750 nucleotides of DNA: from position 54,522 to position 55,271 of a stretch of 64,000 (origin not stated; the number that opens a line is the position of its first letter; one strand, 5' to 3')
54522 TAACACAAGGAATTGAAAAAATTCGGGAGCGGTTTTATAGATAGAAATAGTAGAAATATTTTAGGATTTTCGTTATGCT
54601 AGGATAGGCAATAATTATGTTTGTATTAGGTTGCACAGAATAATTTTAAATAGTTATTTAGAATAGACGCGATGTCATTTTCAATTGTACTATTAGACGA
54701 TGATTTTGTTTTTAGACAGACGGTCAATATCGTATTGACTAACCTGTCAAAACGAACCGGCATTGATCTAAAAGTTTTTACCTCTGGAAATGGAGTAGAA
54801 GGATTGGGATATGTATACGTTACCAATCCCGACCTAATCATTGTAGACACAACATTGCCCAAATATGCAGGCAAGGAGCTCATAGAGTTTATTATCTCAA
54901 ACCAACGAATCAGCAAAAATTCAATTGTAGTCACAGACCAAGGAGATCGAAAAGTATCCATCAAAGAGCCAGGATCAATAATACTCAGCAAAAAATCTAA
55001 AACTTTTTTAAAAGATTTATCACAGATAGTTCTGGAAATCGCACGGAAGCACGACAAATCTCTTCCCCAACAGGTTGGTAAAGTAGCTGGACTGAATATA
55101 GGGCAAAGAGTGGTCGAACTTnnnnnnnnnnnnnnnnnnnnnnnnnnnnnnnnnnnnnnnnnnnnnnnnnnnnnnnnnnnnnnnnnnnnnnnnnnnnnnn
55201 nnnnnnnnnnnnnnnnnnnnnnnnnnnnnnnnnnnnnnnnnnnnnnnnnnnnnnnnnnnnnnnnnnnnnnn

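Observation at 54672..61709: A 2345-aa giant surface protein begins with a CheY-like receiver-type domain on the cytoplasmic side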

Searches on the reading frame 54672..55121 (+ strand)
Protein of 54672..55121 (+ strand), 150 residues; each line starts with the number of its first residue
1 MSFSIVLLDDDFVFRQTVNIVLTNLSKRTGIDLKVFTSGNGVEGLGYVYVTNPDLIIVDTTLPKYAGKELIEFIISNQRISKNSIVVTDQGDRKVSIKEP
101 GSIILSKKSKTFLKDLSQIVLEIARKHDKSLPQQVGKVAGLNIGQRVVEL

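Call 5: search_protein_families(library=pfam, proteins=[window:54672-55121:+], max_evalue=1)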
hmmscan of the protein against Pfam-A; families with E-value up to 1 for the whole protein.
window:54672-55121:+ (150 aa): 1 family
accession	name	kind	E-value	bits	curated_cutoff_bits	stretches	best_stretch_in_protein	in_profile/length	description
PF00072.30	Response_reg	-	7.4e-07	29.8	30.2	1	5-95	1-84/111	Response regulator receiver domain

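Call 6: search_protein_families(library=ncbifam, proteins=[window:54672-55121:+], max_evalue=1)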
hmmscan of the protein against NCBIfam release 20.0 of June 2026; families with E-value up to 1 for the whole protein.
window:54672-55121:+ (150 aa): 32 families (the best 25 are shown)
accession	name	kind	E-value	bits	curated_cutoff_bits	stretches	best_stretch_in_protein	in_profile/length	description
NF045505.1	RR_RssB_Pseudo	equivalog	2.1e-07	30.3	700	1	4-91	7-87/394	two-component system response regulator RssB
NF007969.0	PRK10693.1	equivalog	2.6e-06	26.7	329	1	4-78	9-77/337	two-component system response regulator RssB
NF041733.1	resp_reg_CseB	equivalog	7.2e-06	25.5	350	1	4-76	2-68/228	two-component system response regulator CseB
NF008677.0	PRK11697.1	equivalog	1.8e-05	24.3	246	1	4-77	3-72/238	two-component system response regulator BtsR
NF007935.0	PRK10651.1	equivalog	7.2e-05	22.1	250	1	4-88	8-87/216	two-component system response regulator NarL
NF001965.0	PRK00742.1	subfamily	8.8e-05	21.9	293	1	4-80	5-77/357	chemotaxis-specific protein-glutamate methyltransferase CheB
NF040534.1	resp_reg_YycF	equivalog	0.00016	21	340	1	5-75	3-67/231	response regulator YycF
NF041866.1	EpsW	equivalog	0.00027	20.5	200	1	5-88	8-87/131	exopolysaccharide biosynthesis response regulator EpsW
NF045944.1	ResRegRpaBCyano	equivalog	0.00033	20.1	330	1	8-74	3-63/229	response regulator transcription factor RpaB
TIGR02875.1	spore_0_A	equivalog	0.00062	19.1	200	1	4-95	4-92/262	sporulation transcription factor Spo0A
NF040689.1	MtrAB_MtrA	equivalog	0.0008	18.8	300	1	5-80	1-70/219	MtrAB system response regulator MtrA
NF045717.1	DVU0259_DivK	exception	0.0014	18.8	160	1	1-98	1-93/117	DVU0259 family response regulator domain-containing protein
TIGR01387.1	cztR_silR_copR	subfamily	0.0021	17.7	279.2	1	35-143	25-132/218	heavy metal response regulator transcription factor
NF007901.0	PRK10610.1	equivalog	0.0027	17.8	189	1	8-89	10-87/129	chemotaxis response regulator CheY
TIGR01818.1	ntrC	equivalog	0.0048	15.7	558.6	1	6-99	2-88/463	nitrogen regulation protein NR(I)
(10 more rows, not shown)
